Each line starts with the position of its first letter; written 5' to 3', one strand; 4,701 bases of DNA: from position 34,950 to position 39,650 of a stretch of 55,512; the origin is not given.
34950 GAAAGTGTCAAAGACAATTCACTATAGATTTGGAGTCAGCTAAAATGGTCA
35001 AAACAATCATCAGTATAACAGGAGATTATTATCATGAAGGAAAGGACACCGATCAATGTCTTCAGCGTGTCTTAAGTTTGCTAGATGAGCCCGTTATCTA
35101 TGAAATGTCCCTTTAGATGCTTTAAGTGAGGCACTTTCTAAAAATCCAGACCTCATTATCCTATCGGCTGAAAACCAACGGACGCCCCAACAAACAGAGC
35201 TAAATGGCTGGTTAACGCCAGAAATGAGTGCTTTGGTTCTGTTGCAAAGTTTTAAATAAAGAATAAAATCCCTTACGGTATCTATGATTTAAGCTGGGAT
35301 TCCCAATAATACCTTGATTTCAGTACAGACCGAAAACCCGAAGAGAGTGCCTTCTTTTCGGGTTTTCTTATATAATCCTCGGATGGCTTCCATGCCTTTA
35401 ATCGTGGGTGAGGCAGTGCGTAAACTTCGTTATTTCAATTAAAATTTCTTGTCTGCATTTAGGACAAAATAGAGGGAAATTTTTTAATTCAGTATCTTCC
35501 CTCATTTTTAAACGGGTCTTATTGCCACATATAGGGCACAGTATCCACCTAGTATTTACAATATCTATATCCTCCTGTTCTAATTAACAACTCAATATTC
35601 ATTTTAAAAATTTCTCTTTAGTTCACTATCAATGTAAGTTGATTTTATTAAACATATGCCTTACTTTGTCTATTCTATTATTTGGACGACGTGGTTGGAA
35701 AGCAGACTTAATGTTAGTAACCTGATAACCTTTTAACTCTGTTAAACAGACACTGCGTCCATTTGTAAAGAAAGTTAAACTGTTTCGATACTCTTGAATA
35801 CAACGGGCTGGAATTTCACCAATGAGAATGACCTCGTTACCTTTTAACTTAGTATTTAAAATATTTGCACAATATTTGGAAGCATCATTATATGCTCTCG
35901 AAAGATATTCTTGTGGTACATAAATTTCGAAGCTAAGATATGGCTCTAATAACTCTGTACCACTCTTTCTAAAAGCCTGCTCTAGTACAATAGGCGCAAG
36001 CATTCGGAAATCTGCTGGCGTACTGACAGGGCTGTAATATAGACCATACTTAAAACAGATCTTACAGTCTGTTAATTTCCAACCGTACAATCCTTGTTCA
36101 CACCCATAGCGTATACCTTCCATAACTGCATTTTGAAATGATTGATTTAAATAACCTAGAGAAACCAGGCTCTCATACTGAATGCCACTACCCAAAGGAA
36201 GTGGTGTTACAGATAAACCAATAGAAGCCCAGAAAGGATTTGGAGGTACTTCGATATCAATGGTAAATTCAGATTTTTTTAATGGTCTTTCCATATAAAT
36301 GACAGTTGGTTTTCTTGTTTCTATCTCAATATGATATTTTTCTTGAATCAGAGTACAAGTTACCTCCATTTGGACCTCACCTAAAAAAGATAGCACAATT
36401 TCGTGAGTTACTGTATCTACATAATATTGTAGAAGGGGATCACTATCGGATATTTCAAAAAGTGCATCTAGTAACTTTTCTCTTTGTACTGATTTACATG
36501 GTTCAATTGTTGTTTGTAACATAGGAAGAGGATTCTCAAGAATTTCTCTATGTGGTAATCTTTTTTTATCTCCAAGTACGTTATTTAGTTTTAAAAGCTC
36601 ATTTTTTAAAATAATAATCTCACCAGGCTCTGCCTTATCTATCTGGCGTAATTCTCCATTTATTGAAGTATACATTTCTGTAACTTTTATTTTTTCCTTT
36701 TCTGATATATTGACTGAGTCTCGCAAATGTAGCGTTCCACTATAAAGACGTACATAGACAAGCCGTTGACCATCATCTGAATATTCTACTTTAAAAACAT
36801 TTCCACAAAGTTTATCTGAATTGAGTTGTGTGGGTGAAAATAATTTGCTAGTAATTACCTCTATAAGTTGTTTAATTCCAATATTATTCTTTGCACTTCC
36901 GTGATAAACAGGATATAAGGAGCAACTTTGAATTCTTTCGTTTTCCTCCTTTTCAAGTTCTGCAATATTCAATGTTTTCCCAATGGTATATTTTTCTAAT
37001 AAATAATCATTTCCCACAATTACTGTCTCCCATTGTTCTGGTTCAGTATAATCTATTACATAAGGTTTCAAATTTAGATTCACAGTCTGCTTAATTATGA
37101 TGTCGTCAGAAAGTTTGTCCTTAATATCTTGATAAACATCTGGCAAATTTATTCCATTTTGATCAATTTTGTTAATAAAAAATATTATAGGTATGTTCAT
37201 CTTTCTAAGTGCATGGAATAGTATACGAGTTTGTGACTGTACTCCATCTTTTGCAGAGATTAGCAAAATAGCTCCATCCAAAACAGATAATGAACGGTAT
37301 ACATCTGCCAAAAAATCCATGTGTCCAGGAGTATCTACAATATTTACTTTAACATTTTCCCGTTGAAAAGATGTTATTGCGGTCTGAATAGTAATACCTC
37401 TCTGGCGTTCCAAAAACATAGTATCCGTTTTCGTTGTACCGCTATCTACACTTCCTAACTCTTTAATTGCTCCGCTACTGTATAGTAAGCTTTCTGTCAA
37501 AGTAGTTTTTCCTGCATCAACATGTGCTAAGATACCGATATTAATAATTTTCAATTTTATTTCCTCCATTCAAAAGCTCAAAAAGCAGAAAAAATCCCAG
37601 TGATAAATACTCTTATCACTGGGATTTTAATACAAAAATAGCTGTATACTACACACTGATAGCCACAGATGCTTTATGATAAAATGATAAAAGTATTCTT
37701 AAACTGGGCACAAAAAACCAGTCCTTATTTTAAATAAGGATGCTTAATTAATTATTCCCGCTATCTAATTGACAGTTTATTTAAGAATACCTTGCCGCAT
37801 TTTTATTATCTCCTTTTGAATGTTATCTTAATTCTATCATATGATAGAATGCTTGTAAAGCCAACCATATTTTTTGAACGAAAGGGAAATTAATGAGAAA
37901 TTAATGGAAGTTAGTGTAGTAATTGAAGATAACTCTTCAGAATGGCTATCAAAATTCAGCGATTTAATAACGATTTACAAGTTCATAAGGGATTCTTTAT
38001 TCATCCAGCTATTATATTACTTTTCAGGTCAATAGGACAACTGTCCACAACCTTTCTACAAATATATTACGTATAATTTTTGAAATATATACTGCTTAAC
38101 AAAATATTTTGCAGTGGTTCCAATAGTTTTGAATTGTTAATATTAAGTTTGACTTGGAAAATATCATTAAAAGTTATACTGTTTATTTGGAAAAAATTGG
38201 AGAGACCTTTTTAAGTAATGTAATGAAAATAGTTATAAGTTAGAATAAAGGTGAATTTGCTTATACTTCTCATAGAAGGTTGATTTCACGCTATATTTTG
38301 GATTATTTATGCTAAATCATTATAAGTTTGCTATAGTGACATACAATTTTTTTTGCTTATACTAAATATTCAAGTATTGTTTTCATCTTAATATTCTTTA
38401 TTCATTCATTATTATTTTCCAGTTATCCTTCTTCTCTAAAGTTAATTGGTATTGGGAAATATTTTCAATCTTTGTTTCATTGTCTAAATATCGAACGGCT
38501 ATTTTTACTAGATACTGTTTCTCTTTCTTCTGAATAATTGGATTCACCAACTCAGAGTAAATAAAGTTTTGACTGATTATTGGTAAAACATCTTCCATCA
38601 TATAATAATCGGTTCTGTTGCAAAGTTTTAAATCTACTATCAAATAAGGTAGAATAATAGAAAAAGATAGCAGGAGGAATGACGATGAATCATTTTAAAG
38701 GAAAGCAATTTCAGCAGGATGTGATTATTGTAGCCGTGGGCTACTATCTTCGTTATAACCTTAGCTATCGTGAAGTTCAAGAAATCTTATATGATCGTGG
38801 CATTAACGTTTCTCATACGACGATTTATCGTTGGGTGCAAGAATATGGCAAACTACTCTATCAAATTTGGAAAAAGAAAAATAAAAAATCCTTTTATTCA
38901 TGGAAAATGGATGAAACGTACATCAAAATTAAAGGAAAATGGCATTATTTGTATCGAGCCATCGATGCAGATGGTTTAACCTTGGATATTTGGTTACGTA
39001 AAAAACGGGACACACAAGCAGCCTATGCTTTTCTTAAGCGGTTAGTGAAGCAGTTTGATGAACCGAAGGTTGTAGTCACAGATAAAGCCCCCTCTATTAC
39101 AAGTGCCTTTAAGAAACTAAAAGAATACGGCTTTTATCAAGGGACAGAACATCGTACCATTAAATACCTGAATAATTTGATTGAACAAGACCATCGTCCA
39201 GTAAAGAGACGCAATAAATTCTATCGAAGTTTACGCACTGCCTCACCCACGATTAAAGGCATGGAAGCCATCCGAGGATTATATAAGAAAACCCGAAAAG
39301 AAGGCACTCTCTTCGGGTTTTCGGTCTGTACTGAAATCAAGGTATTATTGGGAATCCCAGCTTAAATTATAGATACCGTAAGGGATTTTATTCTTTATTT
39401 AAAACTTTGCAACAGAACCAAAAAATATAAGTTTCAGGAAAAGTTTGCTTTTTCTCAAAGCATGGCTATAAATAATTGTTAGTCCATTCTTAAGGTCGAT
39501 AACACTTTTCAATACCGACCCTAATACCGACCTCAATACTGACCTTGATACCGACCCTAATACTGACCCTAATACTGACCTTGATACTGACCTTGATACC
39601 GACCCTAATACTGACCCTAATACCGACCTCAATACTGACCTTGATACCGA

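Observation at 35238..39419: tet(S) with leader attenuator on a polysaccharide/metal-resistance plasmid, bracketed by IS1216 sequences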

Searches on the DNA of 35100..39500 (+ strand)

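Call 4: search_dna_similar(query=window:35100-39500:+, collection=plasmids, mode=near, max_rows=30)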
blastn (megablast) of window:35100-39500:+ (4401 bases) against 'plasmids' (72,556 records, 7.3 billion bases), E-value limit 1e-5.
In 4 record(s) the limit of 40 matching pieces per record was reached: places in those records are undercounted.
Records with a match: 2572; places in all: 15372; records where one place covers at least 80% of the query: 41.
Best place of each record, by identity: >=99% 1253; 95-99% 334; 90-95% 41; 80-90% 217; 60-80% 727.
By first word of the organism name: Enterococcus 1561; Lactococcus 223; Escherichia 216; Campylobacter 169; Listeria 88; Salmonella 51; Ligilactobacillus 42; Staphylococcus 33; Neisseria 26; Streptococcus 23; and 27 more.
By predicted mobility (MOB-suite, as given by PLSDB): mobilizable 940; conjugative 868; non-mobilizable 764.
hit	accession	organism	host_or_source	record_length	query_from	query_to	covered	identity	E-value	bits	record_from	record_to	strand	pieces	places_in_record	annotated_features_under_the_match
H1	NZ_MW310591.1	Lactococcus garvieae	-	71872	1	4320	94%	98.5%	0e+0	8742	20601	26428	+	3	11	tet(S): tetracycline-resistant ribosomal protection protein | tet(S): tetracycline resistance ribosomal protection protein Tet(S) | IS6 family transposase | IS6-like element IS1216 family transposase | hypothetical protein (x2) | and 2 other names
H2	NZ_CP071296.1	Lactococcus sp. LG1267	Homo sapiens,mixed culture,Human feces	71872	1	4320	94%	98.5%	0e+0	8742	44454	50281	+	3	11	tet(S): tetracycline-resistant ribosomal protection protein | tet(S): tetracycline resistance ribosomal protection protein Tet(S) | IS6 family transposase | IS6-like element IS1216 family transposase | hypothetical protein | and 2 other names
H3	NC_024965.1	Lactococcus lactis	-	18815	322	4331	91%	99.9%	0e+0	8872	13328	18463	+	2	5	tet(S): tetracycline-resistant ribosomal protection protein | tet(S): tetracycline resistance ribosomal protection protein Tet(S) | IS6-like element IS1216 family transposase (x2) | conjugal transfer protein | cysteine-rich KTR domain-containing protein | and 1 other names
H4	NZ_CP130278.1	Lactococcus lactis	Single cell,Dairy fermentation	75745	322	4331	91%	99.8%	0e+0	7358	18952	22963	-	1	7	tet(S): tetracycline-resistant ribosomal protection protein | tet(S): tetracycline resistance ribosomal protection protein Tet(S) | IS6-like element IS1216 family transposase | conjugal transfer protein | cysteine-rich KTR domain-containing protein | and 1 other names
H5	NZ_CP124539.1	Lactococcus sp. NH2-7C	Sus scrofa domesticus,Cell of ...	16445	322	4320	91%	99.9%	0e+0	7363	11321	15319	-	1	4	tet(S): tetracycline-resistant ribosomal protection protein | tet(S): tetracycline resistance ribosomal protection protein Tet(S) | IS6-like element IS1216 family transposase | conjugal transfer protein | cysteine-rich KTR domain-containing protein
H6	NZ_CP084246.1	Enterococcus lactis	goat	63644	322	4320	91%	99.9%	0e+0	8847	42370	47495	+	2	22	tet(S): tetracycline-resistant ribosomal protection protein | tet(S): tetracycline resistance ribosomal protection protein Tet(S) | IS6-like element IS1216 family transposase (x2) | conjugal transfer protein | cysteine-rich KTR domain-containing protein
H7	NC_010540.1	Lactococcus garvieae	-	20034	322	4326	91%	99.7%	0e+0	7336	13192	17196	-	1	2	tet(S): tetracycline-resistant ribosomal protection protein | tet(S): tetracycline resistance ribosomal protection protein Tet(S) | IS6-like element IS1216 family transposase | conjugal transfer protein | hypothetical protein | and 1 other names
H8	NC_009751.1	Lactococcus lactis subsp. lactis K214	-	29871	322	4320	91%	99.7%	0e+0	7796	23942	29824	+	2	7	tet(S): tetracycline-resistant ribosomal protection protein | tet(S): tetracycline resistance ribosomal protection protein Tet(S) | IS6-like element IS1216 family transposase | helix-turn-helix domain-containing protein | conjugal transfer protein | and 2 other names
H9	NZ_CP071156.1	Listeria innocua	bacterial culture,food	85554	322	4323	91%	99.1%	0e+0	8658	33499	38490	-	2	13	tet(S): tetracycline-resistant ribosomal protection protein | tet(S): tetracycline resistance ribosomal protection protein Tet(S) | IS6 family transposase | IS6-like element IS1216 family transposase | conjugal transfer protein | and 1 other names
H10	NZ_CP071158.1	Listeria innocua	bacterial culture,food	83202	322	4323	91%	99.1%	0e+0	8658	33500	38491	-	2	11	tet(S): tetracycline-resistant ribosomal protection protein | tet(S): tetracycline resistance ribosomal protection protein Tet(S) | IS6 family transposase | IS6-like element IS1216 family transposase | conjugal transfer protein | and 1 other names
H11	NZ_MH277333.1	Listeria monocytogenes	-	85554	322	4323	91%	99.1%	0e+0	8658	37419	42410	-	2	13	tet(S): tetracycline-resistant ribosomal protection protein | tet(S): tetracycline resistance ribosomal protection protein Tet(S) | IS6 family transposase | IS6-like element IS1216 family transposase | conjugal transfer protein | and 2 other names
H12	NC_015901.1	Lactococcus lactis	raw milk cheese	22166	322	4321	90%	99.7%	0e+0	7264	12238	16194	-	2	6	tet(S): tetracycline-resistant ribosomal protection protein | tet(S): tetracycline resistance ribosomal protection protein Tet(S) | IS6 family transposase | conjugal transfer protein | hypothetical protein | and 1 other names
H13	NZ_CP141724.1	Lactococcus formosensis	Oncorhynchus mykiss,cell culture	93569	472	4321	87%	99.4%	0e+0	6988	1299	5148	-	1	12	tet(S): tetracycline-resistant ribosomal protection protein | tet(S): tetracycline resistance ribosomal protection protein Tet(S) | IS6-like element IS1216 family transposase | conjugal transfer protein | hypothetical protein | and 1 other names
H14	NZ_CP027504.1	Enterococcus faecium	Homo sapiens,blood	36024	136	4323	86%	99.7%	0e+0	7384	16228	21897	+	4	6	tet(S): tetracycline-resistant ribosomal protection protein | tet(S): tetracycline resistance ribosomal protection protein Tet(S) | IS6-like element IS1216 family transposase (x2) | helix-turn-helix domain-containing protein | cysteine-rich KTR domain-containing protein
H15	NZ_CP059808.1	Enterococcus faecium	Homo sapiens,blood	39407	136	4321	86%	99.7%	0e+0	6903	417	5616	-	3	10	tet(S): tetracycline-resistant ribosomal protection protein | tet(S): tetracycline resistance ribosomal protection protein Tet(S) | IS6-like element IS1216 family transposase | hypothetical protein (x2) | cysteine-rich KTR domain-containing protein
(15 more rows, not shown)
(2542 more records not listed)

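Call 10: get_annotated_region(hit=H1, flank=4000)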
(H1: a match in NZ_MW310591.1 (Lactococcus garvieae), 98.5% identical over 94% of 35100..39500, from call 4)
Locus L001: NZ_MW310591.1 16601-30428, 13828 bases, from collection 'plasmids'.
description: Lactococcus garvieae strain LG1267 plasmid pLG1267-optrA, complete sequence
organism: Lactococcus garvieae (NCBI taxid 1363)
taxonomy: Bacteria; Bacillota; Bacilli; Lactobacillales; Streptococcaceae; Lactococcus; Lactococcus garvieae
host: -; source: -; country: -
typing (MOB-suite, as given by PLSDB): mobilizable; replicon rep_cluster_667; relaxase MOBP,MOB_Unknown
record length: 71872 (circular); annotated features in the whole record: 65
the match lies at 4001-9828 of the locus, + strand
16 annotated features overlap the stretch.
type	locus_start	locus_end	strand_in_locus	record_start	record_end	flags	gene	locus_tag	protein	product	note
CDS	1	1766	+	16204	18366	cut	-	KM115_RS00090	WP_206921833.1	PTS transporter subunit IIBC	-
CDS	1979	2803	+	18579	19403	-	-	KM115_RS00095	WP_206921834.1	endonuclease/exonuclease/phosphatase family protein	-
CDS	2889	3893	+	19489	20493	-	-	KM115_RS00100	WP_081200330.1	aldose epimerase family protein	GO:0005975 - carbohydrate metabolic process [Evidence IEA]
CDS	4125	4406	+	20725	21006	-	-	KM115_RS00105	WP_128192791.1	hypothetical protein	-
CDS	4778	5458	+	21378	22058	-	-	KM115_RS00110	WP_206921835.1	IS6 family transposase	-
CDS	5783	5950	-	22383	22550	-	-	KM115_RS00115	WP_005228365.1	cysteine-rich KTR domain-containing protein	-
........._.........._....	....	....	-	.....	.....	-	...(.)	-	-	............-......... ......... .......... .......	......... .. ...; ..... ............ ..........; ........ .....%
predicted_resistance_gene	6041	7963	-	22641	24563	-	tet(S)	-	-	tetracycline resistance ribosomal protection protein Tet(S)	predicted by amrfinderplus; class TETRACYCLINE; identity 100.0%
CDS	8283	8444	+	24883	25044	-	-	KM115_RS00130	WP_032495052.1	hypothetical protein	-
CDS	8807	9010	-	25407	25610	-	-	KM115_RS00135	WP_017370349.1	conjugal transfer protein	-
CDS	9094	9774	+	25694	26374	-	-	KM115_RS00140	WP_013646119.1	IS6-like element IS1216 family transposase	-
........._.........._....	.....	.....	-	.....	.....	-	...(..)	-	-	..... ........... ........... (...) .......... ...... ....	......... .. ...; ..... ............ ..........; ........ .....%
predicted_resistance_gene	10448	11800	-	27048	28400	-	tet(L)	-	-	tetracycline efflux MFS transporter Tet(L)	predicted by amrfinderplus; class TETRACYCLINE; identity 98.89%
CDS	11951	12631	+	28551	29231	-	-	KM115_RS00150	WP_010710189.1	IS6-like element IS1216 family transposase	-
CDS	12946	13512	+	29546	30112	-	-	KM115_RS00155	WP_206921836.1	recombinase family protein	GO:0006310 - DNA recombination [Evidence IEA]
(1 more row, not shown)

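Call 11: get_annotated_region(hit=H8, flank=1500)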
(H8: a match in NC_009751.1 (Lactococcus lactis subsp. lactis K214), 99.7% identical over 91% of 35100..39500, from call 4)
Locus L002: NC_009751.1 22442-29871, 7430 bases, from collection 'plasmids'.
description: Lactococcus lactis subsp. lactis K214 plasmid pK214, complete sequence
organism: Lactococcus lactis subsp. lactis K214 (NCBI taxid 889971)
taxonomy: Bacteria; Bacillota; Bacilli; Lactobacillales; Streptococcaceae; Lactococcus; Lactococcus lactis; Lactococcus lactis subsp. lactis K214
host: -; source: -; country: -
typing (MOB-suite, as given by PLSDB): mobilizable; replicon rep_cluster_1118,rep_cluster_1118,rep_cluster_796; relaxase MOBQ,MOBV
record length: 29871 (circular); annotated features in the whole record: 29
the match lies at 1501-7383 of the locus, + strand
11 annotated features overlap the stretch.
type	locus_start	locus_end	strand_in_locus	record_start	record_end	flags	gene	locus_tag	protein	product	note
CDS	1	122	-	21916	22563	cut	-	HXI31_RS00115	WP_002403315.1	type A-8 chloramphenicol O-acetyltransferase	-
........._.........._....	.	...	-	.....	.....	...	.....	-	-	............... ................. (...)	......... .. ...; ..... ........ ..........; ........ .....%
predicted_resistance_gene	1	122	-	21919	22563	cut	catA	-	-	type A-8 chloramphenicol O-acetyltransferase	predicted by amrfinderplus; class PHENICOL; identity 100.0%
CDS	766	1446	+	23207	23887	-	-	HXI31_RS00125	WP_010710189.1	IS6-like element IS1216 family transposase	GO:0006313 - DNA transposition [Evidence IEA]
CDS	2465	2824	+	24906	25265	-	-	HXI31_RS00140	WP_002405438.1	helix-turn-helix domain-containing protein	-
CDS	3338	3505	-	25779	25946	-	-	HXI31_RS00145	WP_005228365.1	cysteine-rich KTR domain-containing protein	-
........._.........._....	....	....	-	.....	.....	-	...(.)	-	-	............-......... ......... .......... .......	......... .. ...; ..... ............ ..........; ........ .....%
predicted_resistance_gene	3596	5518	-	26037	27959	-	tet(S)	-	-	tetracycline resistance ribosomal protection protein Tet(S)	predicted by amrfinderplus; class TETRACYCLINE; identity 100.0%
CDS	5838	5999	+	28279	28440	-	-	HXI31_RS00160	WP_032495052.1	hypothetical protein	-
CDS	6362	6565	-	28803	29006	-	-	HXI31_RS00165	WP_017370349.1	conjugal transfer protein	-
CDS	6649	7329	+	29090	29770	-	-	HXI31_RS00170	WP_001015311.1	IS6-like element IS1216 family transposase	GO:0006313 - DNA transposition [Evidence IEA]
